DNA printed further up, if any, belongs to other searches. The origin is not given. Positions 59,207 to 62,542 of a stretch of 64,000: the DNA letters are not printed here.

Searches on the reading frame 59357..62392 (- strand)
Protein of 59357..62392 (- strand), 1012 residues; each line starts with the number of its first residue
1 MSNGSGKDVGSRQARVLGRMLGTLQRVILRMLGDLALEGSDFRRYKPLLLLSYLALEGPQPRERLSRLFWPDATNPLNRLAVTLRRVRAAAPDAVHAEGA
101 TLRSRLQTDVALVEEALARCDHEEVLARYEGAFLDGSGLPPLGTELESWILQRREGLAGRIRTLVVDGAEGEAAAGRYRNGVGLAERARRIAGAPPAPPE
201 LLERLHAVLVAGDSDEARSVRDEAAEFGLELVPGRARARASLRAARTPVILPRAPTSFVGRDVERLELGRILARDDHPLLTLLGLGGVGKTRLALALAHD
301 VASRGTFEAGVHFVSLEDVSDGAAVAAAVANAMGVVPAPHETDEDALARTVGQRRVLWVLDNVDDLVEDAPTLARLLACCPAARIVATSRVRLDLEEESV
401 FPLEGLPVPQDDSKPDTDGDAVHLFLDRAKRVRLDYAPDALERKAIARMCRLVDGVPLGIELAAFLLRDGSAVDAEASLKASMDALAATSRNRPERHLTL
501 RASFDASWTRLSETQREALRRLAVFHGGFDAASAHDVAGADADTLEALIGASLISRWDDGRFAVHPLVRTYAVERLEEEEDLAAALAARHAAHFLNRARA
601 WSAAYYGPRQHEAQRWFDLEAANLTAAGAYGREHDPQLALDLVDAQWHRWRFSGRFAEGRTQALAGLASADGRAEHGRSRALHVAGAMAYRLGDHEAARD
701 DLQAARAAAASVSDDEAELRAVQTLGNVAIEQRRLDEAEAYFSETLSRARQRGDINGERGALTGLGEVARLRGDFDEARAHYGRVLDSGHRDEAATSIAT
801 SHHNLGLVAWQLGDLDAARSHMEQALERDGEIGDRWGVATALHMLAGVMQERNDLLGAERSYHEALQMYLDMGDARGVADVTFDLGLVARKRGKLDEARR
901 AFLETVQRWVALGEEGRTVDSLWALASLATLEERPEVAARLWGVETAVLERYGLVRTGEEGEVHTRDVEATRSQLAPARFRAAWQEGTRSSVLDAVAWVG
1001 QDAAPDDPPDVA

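Call 87: search_protein_families(library=pfam, proteins=[window:59357-62392:-], max_evalue=0.001)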
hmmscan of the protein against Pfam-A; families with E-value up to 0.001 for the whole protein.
window:59357-62392:- (1012 aa): 16 families
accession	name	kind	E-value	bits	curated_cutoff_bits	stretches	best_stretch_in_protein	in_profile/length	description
PF13424.12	TPR_12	-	1.2e-25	89.9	30.1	4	798-870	2-76/77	Tetratricopeptide repeat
PF07719.23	TPR_2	-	1.3e-20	72.2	27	1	800-829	2-31/34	Tetratricopeptide repeat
PF00515.34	TPR_1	-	7.9e-15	54.4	27.8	0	800-829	2-31/34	Tetratricopeptide repeat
PF13374.12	TPR_10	-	9.2e-14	51.4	27.5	0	799-828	2-31/42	Tetratricopeptide repeat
PF13181.12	TPR_8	-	5.4e-13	48.4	25.7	1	799-829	1-31/34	Tetratricopeptide repeat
PF17874.7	TPR_MalT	-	1.7e-10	41.2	45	2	698-831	17-154/336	MalT-like TPR region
PF13176.12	TPR_7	-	1.5e-06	28.3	27.9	0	761-788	1-28/36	Tetratricopeptide repeat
PF13174.12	TPR_6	-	2.1e-06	28.5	26.3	0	761-787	2-28/33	Tetratricopeptide repeat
PF13432.12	TPR_16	-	2.7e-06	28.2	32.7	1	725-787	3-59/65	Tetratricopeptide repeat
PF00931.28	NB-ARC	-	2.8e-05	23.9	23.5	1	271-381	12-123/248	NB-ARC domain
PF07721.20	TPR_4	-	2.9e-05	24.7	27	1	801-824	3-26/26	Tetratricopeptide repeat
PF13401.12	AAA_22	-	5.9e-05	23.8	27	1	276-376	4-104/130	AAA domain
PF24885.1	TPR_NPHP3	-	8.8e-05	22.4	100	1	790-871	90-173/239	Nephrocystin-3 TPR domain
PF13481.12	AAA_25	-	9.9e-05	22.5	27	1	279-385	35-146/195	AAA domain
PF13191.12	AAA_16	-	0.00038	21.4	32.6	1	258-357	2-103/167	AAA ATPase domain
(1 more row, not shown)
